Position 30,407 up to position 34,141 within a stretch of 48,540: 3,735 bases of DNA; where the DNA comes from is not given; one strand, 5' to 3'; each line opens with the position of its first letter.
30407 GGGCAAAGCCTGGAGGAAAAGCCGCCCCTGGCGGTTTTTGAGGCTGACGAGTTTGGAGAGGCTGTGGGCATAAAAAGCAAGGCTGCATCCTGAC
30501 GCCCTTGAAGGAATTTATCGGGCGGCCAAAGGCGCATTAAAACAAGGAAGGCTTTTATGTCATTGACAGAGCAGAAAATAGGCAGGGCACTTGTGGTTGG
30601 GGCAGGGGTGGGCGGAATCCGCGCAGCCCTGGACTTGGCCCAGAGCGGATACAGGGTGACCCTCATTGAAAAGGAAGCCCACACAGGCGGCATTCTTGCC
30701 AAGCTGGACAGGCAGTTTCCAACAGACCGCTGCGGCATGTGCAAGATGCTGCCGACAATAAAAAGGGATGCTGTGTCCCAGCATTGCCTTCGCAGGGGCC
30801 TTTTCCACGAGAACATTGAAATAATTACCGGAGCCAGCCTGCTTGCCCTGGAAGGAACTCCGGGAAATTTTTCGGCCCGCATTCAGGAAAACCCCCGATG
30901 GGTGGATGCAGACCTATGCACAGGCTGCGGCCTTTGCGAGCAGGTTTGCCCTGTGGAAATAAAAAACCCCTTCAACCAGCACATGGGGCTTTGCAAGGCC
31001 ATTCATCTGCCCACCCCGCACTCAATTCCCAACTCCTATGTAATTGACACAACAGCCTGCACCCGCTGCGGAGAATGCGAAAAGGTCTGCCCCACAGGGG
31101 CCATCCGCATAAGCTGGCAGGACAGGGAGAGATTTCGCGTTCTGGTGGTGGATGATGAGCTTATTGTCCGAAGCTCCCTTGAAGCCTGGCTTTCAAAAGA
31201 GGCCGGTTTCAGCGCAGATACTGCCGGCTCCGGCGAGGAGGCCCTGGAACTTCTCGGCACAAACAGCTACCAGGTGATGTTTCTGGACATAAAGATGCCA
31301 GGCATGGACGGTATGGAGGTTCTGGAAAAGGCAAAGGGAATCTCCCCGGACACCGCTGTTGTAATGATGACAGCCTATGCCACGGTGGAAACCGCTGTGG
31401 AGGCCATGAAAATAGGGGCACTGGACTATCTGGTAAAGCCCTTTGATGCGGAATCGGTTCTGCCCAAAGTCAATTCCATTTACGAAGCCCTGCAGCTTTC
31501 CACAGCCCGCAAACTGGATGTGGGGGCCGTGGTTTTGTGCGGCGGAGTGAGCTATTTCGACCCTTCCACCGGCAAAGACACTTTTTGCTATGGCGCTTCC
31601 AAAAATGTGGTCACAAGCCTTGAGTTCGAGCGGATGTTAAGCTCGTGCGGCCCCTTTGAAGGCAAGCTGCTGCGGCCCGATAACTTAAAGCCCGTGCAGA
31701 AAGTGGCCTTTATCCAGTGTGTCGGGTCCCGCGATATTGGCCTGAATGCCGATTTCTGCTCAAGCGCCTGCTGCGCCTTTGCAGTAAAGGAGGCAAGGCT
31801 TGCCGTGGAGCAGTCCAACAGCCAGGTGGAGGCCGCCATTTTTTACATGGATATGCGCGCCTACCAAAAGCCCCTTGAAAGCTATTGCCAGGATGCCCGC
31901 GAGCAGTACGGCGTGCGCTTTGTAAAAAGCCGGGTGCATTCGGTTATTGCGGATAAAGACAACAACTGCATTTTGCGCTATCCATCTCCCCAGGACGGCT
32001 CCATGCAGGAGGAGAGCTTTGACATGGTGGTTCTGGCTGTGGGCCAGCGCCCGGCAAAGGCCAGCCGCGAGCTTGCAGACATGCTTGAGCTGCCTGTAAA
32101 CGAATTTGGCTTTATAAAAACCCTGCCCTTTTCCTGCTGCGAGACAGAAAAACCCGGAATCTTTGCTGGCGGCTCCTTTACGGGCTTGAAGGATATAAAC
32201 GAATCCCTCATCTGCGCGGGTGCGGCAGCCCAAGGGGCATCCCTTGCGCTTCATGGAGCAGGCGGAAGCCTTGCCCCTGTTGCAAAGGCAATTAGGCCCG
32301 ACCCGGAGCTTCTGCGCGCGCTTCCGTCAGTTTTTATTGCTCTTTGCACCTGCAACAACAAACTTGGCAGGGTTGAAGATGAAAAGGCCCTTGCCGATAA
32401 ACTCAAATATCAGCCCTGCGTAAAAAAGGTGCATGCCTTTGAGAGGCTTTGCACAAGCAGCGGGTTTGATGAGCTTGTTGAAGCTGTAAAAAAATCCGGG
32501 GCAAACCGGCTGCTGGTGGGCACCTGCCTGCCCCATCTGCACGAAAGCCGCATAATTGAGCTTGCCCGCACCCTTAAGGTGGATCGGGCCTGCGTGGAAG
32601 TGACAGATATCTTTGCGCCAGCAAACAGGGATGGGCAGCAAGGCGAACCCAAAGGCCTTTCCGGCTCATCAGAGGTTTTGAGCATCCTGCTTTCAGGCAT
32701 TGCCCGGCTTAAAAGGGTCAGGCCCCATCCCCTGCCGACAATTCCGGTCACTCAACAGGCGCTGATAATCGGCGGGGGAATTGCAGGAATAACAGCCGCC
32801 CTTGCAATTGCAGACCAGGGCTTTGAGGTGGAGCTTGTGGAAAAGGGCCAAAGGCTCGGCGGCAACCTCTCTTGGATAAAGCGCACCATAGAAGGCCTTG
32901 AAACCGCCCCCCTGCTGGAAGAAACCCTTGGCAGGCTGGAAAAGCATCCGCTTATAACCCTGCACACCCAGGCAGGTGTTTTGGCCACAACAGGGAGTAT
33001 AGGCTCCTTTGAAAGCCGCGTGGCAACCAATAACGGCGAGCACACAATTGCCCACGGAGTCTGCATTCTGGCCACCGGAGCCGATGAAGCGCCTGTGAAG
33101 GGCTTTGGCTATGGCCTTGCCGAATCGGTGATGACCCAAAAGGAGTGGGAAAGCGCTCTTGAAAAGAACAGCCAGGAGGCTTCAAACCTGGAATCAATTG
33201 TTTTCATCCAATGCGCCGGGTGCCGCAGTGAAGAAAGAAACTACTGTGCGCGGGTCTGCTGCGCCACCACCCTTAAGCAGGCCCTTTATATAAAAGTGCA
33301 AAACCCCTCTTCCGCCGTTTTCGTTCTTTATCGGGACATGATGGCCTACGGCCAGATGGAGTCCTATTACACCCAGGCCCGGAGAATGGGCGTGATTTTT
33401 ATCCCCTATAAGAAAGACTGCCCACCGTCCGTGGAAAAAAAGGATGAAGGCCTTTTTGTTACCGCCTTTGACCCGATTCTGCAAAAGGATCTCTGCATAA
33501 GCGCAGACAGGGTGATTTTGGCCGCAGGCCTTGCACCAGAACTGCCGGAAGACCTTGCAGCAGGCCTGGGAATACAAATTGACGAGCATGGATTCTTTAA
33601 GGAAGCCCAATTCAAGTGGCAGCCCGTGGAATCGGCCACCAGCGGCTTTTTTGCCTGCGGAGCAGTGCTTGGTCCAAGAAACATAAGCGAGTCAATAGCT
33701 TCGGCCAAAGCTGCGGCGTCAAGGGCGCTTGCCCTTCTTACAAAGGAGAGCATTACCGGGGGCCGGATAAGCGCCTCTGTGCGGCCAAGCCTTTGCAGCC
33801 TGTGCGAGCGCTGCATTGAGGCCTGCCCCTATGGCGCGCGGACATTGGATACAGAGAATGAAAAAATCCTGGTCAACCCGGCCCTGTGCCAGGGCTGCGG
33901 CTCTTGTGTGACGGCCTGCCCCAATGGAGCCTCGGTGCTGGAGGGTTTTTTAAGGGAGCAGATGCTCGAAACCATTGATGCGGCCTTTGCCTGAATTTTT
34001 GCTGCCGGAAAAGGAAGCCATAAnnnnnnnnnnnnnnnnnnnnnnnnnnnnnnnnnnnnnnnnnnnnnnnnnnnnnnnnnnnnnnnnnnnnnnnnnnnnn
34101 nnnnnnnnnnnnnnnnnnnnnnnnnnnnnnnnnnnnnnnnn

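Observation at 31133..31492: CheY-type receiver domain inserted inside a tandem HdrA-like flavoprotein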

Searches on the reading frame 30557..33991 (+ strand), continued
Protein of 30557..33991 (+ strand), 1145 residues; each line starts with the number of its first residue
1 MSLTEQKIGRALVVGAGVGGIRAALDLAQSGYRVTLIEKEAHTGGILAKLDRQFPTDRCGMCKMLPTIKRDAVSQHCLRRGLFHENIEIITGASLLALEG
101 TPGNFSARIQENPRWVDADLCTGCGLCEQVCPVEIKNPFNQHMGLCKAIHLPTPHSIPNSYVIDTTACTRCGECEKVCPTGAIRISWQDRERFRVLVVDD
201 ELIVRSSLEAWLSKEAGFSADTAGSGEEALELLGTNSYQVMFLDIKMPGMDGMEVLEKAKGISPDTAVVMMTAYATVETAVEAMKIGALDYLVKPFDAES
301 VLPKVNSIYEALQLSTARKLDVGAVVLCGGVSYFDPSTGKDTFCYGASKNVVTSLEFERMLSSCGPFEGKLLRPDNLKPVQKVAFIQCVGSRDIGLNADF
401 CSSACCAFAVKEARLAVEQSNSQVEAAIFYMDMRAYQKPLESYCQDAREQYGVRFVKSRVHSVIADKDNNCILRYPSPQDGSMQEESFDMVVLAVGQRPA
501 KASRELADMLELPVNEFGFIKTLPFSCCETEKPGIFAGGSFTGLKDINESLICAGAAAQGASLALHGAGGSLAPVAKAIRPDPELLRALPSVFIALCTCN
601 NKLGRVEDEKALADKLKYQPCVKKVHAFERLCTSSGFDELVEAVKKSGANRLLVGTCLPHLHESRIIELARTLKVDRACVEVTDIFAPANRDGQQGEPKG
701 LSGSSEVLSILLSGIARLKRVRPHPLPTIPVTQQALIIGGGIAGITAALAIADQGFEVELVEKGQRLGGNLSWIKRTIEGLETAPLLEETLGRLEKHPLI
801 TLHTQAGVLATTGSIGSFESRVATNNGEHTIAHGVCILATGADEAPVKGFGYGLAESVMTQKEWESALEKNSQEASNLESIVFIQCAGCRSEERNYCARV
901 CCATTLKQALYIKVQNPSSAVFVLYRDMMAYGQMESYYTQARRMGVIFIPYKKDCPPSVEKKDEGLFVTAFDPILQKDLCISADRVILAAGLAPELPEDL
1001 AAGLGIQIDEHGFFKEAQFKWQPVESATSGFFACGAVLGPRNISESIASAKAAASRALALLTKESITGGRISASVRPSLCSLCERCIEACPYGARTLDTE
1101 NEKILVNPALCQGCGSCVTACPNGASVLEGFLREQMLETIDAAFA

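Call 80: search_protein_families(library=pfam, proteins=[P0125, P0123], max_evalue=0.001)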
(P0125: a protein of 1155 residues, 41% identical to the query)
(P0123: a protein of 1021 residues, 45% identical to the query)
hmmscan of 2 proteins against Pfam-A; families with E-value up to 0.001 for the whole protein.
P0125 (1155 aa): 26 families (the best 25 are shown)
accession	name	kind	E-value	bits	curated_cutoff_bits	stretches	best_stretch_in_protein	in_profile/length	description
PF07992.20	Pyr_redox_2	-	1.3e-23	84.3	26.1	3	736-847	4-114/291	Pyridine nucleotide-disulphide oxidoreductase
PF00037.32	Fer4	-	1.2e-18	66.5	21.1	4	1105-1126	1-22/24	4Fe-4S binding domain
PF13237.11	Fer4_10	-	3.8e-18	65.6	25.5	2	1079-1123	7-53/53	4Fe-4S dicluster domain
PF13450.12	NAD_binding_8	-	5.4e-18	65.5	21.9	2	737-774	1-38/68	NAD(P)-binding Rossmann-like domain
PF12838.12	Fer4_7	-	2.7e-17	63.4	27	2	1081-1125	2-51/52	4Fe-4S dicluster domain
PF12831.13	FAD_oxidored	-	5.9e-16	59.2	27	2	6-45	1-40/416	FAD dependent oxidoreductase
PF12837.12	Fer4_6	-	9.2e-15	54.2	25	3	112-130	4-22/24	4Fe-4S binding domain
PF13187.11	Fer4_9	-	7.8e-14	51.9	27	2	117-178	2-51/52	4Fe-4S dicluster domain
PF00890.30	FAD_binding_2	-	1.3e-13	51.4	20.4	2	735-769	2-36/414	FAD binding domain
PF14697.11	Fer4_21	-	1e-12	48.4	35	1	1074-1123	1-52/59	4Fe-4S dicluster domain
PF13484.11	Fer4_16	-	6.1e-12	46.6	30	0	164-186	2-27/66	4Fe-4S double cluster binding domain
PF25160.1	LdpA_Fe-S-bd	-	1.8e-11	44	27.6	1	111-131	22-42/49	LdpA Fe-S cluster-binding domain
PF01266.30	DAO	-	2.5e-10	40.9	27.9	2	6-40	1-35/353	FAD dependent oxidoreductase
PF00070.33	Pyr_redox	-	4.2e-10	40.4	22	1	736-815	3-70/82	Pyridine nucleotide-disulphide oxidoreductase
PF12797.12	Fer4_2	-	1.9e-09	37.3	24.5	1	111-129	4-22/22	4Fe-4S binding domain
PF00072.30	Response_reg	-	2.7e-05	24.7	30.2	1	191-292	1-101/111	Response regulator receiver domain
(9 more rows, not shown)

P0123 (1021 aa): 29 families (the best 25 are shown)
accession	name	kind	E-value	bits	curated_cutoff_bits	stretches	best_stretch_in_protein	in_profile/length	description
PF07992.20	Pyr_redox_2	-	7.9e-25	88.3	26.1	1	604-718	3-114/291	Pyridine nucleotide-disulphide oxidoreductase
PF00037.32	Fer4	-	2.3e-20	71.9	21.1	3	158-181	1-24/24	4Fe-4S binding domain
PF13450.12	NAD_binding_8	-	2.7e-17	63.2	21.9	2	606-642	1-37/68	NAD(P)-binding Rossmann-like domain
PF12838.12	Fer4_7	-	6e-17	62.3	27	2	118-179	2-52/52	4Fe-4S dicluster domain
PF12831.13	FAD_oxidored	-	1.3e-16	61.3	27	2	605-641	3-39/416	FAD dependent oxidoreductase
PF13237.11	Fer4_10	-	6.5e-16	58.4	25.5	3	113-176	4-53/53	4Fe-4S dicluster domain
PF13187.11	Fer4_9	-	5.2e-13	49.2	27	2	118-180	2-52/52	4Fe-4S dicluster domain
PF01266.30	DAO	-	2.2e-12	47.6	27.9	2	9-41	3-35/353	FAD dependent oxidoreductase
PF00890.30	FAD_binding_2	-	4.1e-12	46.4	20.4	2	604-642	2-40/414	FAD binding domain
PF00070.33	Pyr_redox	-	9.8e-11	42.5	22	1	8-41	2-35/82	Pyridine nucleotide-disulphide oxidoreductase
PF12837.12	Fer4_6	-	1.5e-10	40.9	25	2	113-130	4-21/24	4Fe-4S binding domain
PF13484.11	Fer4_16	-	2.8e-10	41.2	30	1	165-189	2-25/66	4Fe-4S double cluster binding domain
PF12797.12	Fer4_2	-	2.8e-10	39.9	24.5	2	113-130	5-22/22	4Fe-4S binding domain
PF14697.11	Fer4_21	-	1.7e-09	38.1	35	1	113-181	3-58/59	4Fe-4S dicluster domain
PF03486.20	HI0933_like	-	5.8e-09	36.2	50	0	604-637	3-36/244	HI0933-like protein Rossmann domain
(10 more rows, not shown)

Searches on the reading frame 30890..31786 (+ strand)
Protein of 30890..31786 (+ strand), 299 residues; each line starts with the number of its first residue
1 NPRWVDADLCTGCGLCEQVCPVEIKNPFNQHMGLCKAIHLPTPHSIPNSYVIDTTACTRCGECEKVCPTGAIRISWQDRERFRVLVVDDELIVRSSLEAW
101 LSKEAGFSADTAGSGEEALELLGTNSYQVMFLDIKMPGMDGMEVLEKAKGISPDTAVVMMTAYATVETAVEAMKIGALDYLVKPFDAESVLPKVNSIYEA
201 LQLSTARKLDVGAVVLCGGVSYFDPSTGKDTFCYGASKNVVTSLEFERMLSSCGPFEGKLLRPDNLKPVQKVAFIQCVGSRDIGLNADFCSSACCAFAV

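Call 26: find_related_loci(query=A1, collection=genome_contigs, flank=10000)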
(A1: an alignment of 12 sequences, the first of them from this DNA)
Query A1 (299 aa) in genome_contigs; peptide patterns used: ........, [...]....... (x = any residue, [..] = any of these).
600 stretches matched a pattern (row limit reached: there are more); 591 encode a relative of the query (tblastn E <= 1e-3); the best 80 are kept; 80 distinct loci.
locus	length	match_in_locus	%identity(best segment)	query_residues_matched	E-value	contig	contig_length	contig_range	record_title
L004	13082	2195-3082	63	4-299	9e-128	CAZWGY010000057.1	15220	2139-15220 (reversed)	MAG TPA_asm: uncultured Desulfobacteraceae bacterium isolate SRP332253_co1_124 genome assembly, contig: NODE_6530_length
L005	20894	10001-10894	63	1-299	9e-127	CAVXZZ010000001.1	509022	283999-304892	MAG: uncultured delta proteobacterium isolate MFD03804.bin.1.84 genome assembly, contig: contig_12033, whole genome shot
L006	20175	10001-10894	61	1-299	2e-122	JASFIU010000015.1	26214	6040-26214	MAG: Desulfobacterales bacterium isolate D0608S20remetaG_Bin_248 D0608S20remetaG_FD_scaffold_113_c1, whole genome shotgu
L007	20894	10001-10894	59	1-299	2e-122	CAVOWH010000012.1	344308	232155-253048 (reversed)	MAG: uncultured delta proteobacterium isolate MFD00032.bin.1.90 genome assembly, contig: contig_51688, whole genome shot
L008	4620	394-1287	60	1-299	1e-122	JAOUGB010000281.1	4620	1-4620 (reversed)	MAG: Desulfobacteraceae bacterium isolate 4_1_July_SF_Bin60 4_1_July_SF_Bin60_scaffold_11571_c1, whole genome shotgun se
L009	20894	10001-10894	59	1-299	2e-121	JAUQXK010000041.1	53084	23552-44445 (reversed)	MAG: Desulfobacterales bacterium isolate BIN27 contig_56980, whole genome shotgun sequence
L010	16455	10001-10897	59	1-299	3e-119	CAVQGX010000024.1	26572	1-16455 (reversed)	MAG: uncultured delta proteobacterium isolate MFD09779.bin.3.209 genome assembly, contig: contig_24159, whole genome sho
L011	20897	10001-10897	58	1-299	1e-118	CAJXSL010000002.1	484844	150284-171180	MAG TPA_asm: uncultured Desulfobacteraceae bacterium isolate SRR6201696_bin.17_MetaBAT_v2.12.1_MAG genome assembly, cont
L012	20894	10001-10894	59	1-299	3e-117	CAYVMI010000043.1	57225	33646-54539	MAG TPA_asm: uncultured Desulfobacterales bacterium isolate SRP167671_co2_52 genome assembly, contig: NODE_686_length_57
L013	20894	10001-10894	58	1-299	8e-117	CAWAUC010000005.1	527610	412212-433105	MAG: uncultured delta proteobacterium isolate MFD02416.bin.1.144 genome assembly, contig: contig_11481, whole genome sho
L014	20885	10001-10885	59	5-299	3e-115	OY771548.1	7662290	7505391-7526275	MAG: uncultured Desulfosarcina sp. isolate c75788b4-9dc9-432e-af07-dc879bdb42fc genome assembly, chromosome: 1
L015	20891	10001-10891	57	2-299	3e-114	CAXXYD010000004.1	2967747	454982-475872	MAG: Desulfosarcinaceae bacterium isolate d8a7a971-57cf-42a0-aaa7-90f8cedb306c genome assembly, contig: contig_4, whole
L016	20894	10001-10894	58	1-299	2e-114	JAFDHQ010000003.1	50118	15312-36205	MAG: Deltaproteobacteria bacterium isolate Meg22_1214_Bin_280 Meg22_1214_Bin_280_scaffold_2263, whole genome shotgun seq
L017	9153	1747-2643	56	1-299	1e-113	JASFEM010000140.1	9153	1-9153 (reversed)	MAG: Syntrophobacterales bacterium isolate D0606M12metaG_Bin_34 D0606M12metaG_FD_scaffold_2184_c1, whole genome shotgun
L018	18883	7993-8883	57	2-299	7e-114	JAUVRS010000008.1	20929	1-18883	MAG: Desulfobacteraceae bacterium isolate CSMAG_720 CSMAG_720_k127_4223899_length_20929_cov_139.3102, whole genome shotg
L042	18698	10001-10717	33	5-208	9e-34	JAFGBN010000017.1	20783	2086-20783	MAG: Dehalococcoidia bacterium isolate Zod_Metabat.1036 k87_1970846, whole genome shotgun sequence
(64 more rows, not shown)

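Call 80: search_protein_families(library=pfam, proteins=[L042:7976-10219:+], max_evalue=0.001)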
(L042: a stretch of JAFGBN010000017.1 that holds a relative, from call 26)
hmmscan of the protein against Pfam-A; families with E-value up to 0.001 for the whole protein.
L042:7976-10219:+ (748 aa): 20 families
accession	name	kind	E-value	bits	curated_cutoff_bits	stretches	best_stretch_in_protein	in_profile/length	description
PF00072.30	Response_reg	-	1.4e-30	106.2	30.2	1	18-127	1-110/111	Response regulator receiver domain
PF07992.20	Pyr_redox_2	-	7.7e-28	98.2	26.1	1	269-579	2-291/291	Pyridine nucleotide-disulphide oxidoreductase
PF00070.33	Pyr_redox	-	1.9e-12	47.9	22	2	413-489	1-77/82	Pyridine nucleotide-disulphide oxidoreductase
PF13738.12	Pyr_redox_3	-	1.2e-11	44.9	30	2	272-311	2-41/305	Pyridine nucleotide-disulphide oxidoreductase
PF13450.12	NAD_binding_8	-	4.2e-10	40.2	21.9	1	272-309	1-38/68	NAD(P)-binding Rossmann-like domain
PF14691.11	Fer4_20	-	1.8e-09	37.8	25.8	1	167-252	27-108/113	Dihydroprymidine dehydrogenase domain II, 4Fe-4S cluster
PF03486.20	HI0933_like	-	6.9e-08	32.7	50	1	269-304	2-37/244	HI0933-like protein Rossmann domain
PF12838.12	Fer4_7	-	1.1e-07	32.6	27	1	681-728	2-52/52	4Fe-4S dicluster domain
PF00037.32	Fer4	-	2.5e-07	30.6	21.1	2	674-696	1-23/24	4Fe-4S binding domain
PF13187.11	Fer4_9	-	1.8e-06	28.3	27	1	681-729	2-52/52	4Fe-4S dicluster domain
PF01266.30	DAO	-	2.4e-06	27.8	27.9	1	269-305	1-38/353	FAD dependent oxidoreductase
PF00890.30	FAD_binding_2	-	4.6e-06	26.5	20.4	1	270-306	2-38/414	FAD binding domain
PF12831.13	FAD_oxidored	-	8.7e-06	25.7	27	1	270-306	2-38/416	FAD dependent oxidoreductase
PF01946.23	Thi4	-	1.1e-05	25.2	26.2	1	269-305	19-56/235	Thi4 family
PF01494.25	FAD_binding_3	-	1.2e-05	25.1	22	1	269-301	3-35/349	FAD binding domain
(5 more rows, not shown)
